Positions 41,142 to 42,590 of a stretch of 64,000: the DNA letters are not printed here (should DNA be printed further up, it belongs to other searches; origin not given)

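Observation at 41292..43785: COG1900/DUF39-like gene translationally coupled to aspartokinase: possible methanogen-type homocysteine route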

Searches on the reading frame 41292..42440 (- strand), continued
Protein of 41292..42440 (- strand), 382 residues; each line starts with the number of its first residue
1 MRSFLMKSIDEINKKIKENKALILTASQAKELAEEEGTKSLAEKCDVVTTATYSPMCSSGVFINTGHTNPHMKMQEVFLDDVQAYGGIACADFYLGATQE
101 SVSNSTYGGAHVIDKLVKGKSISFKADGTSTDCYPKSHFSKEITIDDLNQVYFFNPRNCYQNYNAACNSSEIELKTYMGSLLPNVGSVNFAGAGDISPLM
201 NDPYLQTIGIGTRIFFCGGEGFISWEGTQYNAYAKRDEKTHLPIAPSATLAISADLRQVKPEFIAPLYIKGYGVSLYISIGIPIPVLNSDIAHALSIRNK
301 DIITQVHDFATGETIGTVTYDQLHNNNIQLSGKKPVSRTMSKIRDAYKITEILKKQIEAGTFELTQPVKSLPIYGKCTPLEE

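Call 26: find_encoding_contigs(protein=P0113, flank=10000, max_places=1)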
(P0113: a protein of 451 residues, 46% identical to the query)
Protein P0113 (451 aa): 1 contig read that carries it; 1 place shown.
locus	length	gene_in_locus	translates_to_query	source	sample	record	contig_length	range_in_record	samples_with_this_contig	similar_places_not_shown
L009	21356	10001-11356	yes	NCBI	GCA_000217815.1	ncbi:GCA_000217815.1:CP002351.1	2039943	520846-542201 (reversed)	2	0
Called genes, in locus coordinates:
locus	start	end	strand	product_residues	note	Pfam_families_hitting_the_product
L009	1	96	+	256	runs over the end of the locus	PF00512:HisKA, PF02518:HATPase_c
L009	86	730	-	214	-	PF00005:ABC_tran, PF02463:SMC_N (weak)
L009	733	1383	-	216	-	PF00528:BPD_transp_1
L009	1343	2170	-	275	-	PF12849:PBP_like_2, PF13531:SBP_bac_11 (weak)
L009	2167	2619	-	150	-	PF03473:MOSC (weak)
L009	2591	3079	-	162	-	PF01967:MoaC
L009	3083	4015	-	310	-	PF13353:Fer4_12 (weak), PF04055:Radical_SAM, PF06463:Mob_synth_C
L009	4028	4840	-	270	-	PF00491:Arginase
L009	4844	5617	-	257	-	PF01738:DLH (faint), PF07819:PGAP1 (faint), PF00561:Abhydrolase_1, PF05728:UPF0227 (faint), PF12146:Hydrolase_4, PF12697:Abhydrolase_6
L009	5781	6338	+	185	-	-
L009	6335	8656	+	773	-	PF02574:S-methyl_trans, PF00809:Pterin_bind, PF02607:B12-binding_2, PF02310:B12-binding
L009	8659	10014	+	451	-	PF00696:AA_kinase, PF13840:ACT_7 (weak), PF22468:ACT_9, PF01842:ACT (weak)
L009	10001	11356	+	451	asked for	PF01837:HcyBio, PF00037:Fer4 (faint), PF12797:Fer4_2 (faint), PF12838:Fer4_7 (weak), PF13187:Fer4_9 (weak)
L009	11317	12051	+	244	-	PF27030:AbpE_bact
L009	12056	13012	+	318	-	PF02219:MTHFR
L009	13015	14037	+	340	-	PF01118:Semialdhyde_dh, PF02774:Semialdhyde_dhC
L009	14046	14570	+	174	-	-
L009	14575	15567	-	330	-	PF01738:DLH (weak)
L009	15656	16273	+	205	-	-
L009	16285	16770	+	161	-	-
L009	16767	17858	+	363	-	PF02350:Epimerase_2, PF13439:Glyco_transf_4 (faint)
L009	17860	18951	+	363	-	PF01408:GFO_IDH_MocA, PF22725:GFO_IDH_MocA_C3, PF02894:GFO_IDH_MocA_C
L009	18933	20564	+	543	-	PF00990:GGDEF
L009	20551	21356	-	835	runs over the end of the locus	PF02463:SMC_N (faint), PF13175:AAA_15, PF13476:AAA_23, PF13514:AAA_27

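Call 34: find_related_loci(query=A1, collection=genome_contigs, flank=8000)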
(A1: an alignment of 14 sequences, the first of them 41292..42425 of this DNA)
Query A1 (377 aa) in genome_contigs; peptide patterns used: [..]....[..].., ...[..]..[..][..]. (x = any residue, [..] = any of these).
600 stretches matched a pattern (row limit reached: there are more); 592 encode a relative of the query (tblastn E <= 1e-3); the best 80 are kept; 80 distinct loci.
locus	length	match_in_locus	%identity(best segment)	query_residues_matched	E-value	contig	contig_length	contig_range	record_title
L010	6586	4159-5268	53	1-370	1e-138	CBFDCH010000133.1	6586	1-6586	MAG TPA_asm: uncultured bacterium isolate SRR26215672_concoct_63 genome assembly, contig: ERZ25073483.5820, whole genome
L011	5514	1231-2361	47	2-377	2e-120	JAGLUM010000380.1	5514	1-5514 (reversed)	MAG: Candidatus Neomarinimicrobiota bacterium isolate RS_11_34 ZL20.bin.34.fa_380, whole genome shotgun sequence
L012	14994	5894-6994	47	1-366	4e-117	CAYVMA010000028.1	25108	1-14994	MAG TPA_asm: uncultured Fervidobacterium sp. isolate binchicken_co25_110 genome assembly, contig: k141_107518, whole gen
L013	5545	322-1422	48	2-367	2e-117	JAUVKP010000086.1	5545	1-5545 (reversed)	MAG: Candidatus Neomarinimicrobiota bacterium isolate CSMAG_483 CSMAG_483_k141_2806881_length_5545_cov_8.8834, whole gen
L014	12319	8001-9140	45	1-376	3e-115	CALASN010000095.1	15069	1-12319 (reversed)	MAG TPA_asm: uncultured Firmicutes bacterium isolate SRR1562009_bin.32_CONCOCT_v1.1_MAG genome assembly, contig: ERZ7240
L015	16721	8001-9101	47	2-367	9e-115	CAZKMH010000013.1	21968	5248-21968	MAG TPA_asm: uncultured Rikenellaceae bacterium isolate binchicken_co259_326 genome assembly, contig: NODE_1184_length_2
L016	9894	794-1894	46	2-367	2e-114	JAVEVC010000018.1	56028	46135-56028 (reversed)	MAG: Bacteroidales bacterium isolate BF4_107 NODE_1574_length_56028_cov_7.945904_Biofilm4, whole genome shotgun sequence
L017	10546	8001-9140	45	2-377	2e-114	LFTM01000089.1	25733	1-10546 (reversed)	MAG: Clostridiales bacterium DTU092 scaffold39178, whole genome shotgun sequence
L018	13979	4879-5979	46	2-367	2e-114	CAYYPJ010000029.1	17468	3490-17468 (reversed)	MAG TPA_asm: uncultured Spirochaetales bacterium isolate SRP141559_co1_256 genome assembly, contig: NODE_1631_length_174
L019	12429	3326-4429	47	1-377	2e-114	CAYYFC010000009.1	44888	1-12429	MAG TPA_asm: uncultured archaeon isolate SRP141552_co1_20 genome assembly, contig: NODE_275_length_44888_cov_28.015502,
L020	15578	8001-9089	46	2-363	1e-113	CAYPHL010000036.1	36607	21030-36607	MAG TPA_asm: uncultured Rikenellaceae bacterium isolate binchicken_co22_232 genome assembly, contig: NODE_1217_length_36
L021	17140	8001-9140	45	2-377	2e-113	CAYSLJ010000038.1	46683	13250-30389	MAG TPA_asm: uncultured Synergistia bacterium isolate SRP239243_co1_332 genome assembly, contig: NODE_929_length_46683_c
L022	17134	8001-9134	46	2-376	2e-113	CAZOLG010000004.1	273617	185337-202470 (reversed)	MAG TPA_asm: uncultured Methanomassiliicoccales archaeon isolate SRP141376_co1_297 genome assembly, contig: NODE_37_leng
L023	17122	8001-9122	46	2-377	3e-113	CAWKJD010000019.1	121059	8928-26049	MAG: uncultured Bacteroidales bacterium isolate MFD01872.bin.1.312 genome assembly, contig: contig_90276, whole genome s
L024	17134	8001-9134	45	1-377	4e-113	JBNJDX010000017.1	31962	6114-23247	MAG: Spirochaetota bacterium isolate Y23_30dBSe4.bin.165 NODE_751_length_31962_cov_18.322255, whole genome shotgun seque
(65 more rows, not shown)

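Call 38: list_cluster_members(proteins=[window:41292-42425:-, window:42409-43785:-, window:62012-62383:+, window:62413-62880:+, window:51332-51847:+])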
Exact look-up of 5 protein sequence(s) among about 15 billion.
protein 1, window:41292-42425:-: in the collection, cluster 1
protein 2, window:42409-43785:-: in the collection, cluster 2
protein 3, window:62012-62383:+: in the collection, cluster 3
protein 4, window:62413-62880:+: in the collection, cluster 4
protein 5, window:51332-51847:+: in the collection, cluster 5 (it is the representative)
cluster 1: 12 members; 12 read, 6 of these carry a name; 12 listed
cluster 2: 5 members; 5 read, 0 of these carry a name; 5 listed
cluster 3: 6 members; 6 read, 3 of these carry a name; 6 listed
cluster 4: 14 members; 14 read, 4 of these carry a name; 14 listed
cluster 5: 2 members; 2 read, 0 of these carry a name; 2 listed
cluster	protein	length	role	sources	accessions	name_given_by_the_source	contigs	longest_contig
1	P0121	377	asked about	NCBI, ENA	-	-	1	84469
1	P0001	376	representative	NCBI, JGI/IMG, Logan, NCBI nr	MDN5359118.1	MAG: L-aspartate semialdehyde sulfurtransferase [Thermotogaceae bacterium] | uncharacterized protein (DUF39 family) | L-aspartate semialdehyde sulfurtransferase [Thermotogaceae bacterium]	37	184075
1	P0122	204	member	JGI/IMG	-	uncharacterized protein (DUF39 family)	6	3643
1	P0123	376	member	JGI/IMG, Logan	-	uncharacterized protein (DUF39 family)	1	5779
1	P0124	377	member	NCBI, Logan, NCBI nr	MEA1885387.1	MAG: homocysteine biosynthesis protein [Thermotogota bacterium] | homocysteine biosynthesis protein [Thermotogota bacterium]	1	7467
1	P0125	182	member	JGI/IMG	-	uncharacterized protein (DUF39 family)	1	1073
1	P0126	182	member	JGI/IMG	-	uncharacterized protein (DUF39 family)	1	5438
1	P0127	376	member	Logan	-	-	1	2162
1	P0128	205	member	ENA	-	-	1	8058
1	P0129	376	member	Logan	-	-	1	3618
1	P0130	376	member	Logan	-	-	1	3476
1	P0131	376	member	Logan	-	-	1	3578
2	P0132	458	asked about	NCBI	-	-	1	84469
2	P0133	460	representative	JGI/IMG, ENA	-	-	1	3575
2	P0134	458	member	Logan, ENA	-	-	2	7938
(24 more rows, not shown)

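Call 39: search_protein_families(library=pfam, proteins=[L006:11134-11847:+, L009:11317-12051:+, L008:12766-13338:+, L019:3326-4801:+, L010:5447-5998:+], max_evalue=0.001)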
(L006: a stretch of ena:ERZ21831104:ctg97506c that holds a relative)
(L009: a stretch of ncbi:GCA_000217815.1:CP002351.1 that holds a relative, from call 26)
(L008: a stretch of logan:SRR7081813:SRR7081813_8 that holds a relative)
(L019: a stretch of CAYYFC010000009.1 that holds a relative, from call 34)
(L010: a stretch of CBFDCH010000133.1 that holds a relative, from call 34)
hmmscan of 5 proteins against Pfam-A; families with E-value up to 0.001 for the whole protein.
L006:11134-11847:+ (237 aa): 0 families

L009:11317-12051:+ (244 aa): 1 family
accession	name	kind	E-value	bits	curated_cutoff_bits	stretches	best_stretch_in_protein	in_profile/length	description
PF02424.20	ApbE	-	9.1e-05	22.5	25.6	0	74-140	117-178/266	ApbE family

L008:12766-13338:+ (190 aa): 0 families

L019:3326-4801:+ (491 aa): 2 families
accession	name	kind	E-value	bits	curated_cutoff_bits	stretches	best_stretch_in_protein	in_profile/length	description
PF01837.22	HcyBio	-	3.4e-145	483.8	26.2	1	17-350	2-349/349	Homocysteine biosynthesis enzyme, sulfur-incorporation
PF00571.33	CBS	-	1.1e-32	112.5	24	2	435-490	1-56/57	CBS domain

L010:5447-5998:+ (183 aa): 6 families
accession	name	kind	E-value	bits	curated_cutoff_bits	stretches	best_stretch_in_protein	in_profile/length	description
PF07883.17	Cupin_2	-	4.4e-12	46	27.2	1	120-178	10-68/70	Cupin domain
PF01381.28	HTH_3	-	7.5e-09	35.9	23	1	10-63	1-54/55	Helix-turn-helix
PF13560.12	HTH_31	-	8.6e-06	26.4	27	1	9-62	5-59/64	Helix-turn-helix domain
PF12844.13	HTH_19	-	1.1e-05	25.7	30.2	1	8-66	2-60/64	Helix-turn-helix domain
PF13443.12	HTH_26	-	1.9e-05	25.3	22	1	9-65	1-58/63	Cro/C1-type HTH DNA-binding domain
PF01050.24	MannoseP_isomer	-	0.00083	20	23.6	0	104-171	26-92/116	Mannose-6-phosphate isomerase C-terminal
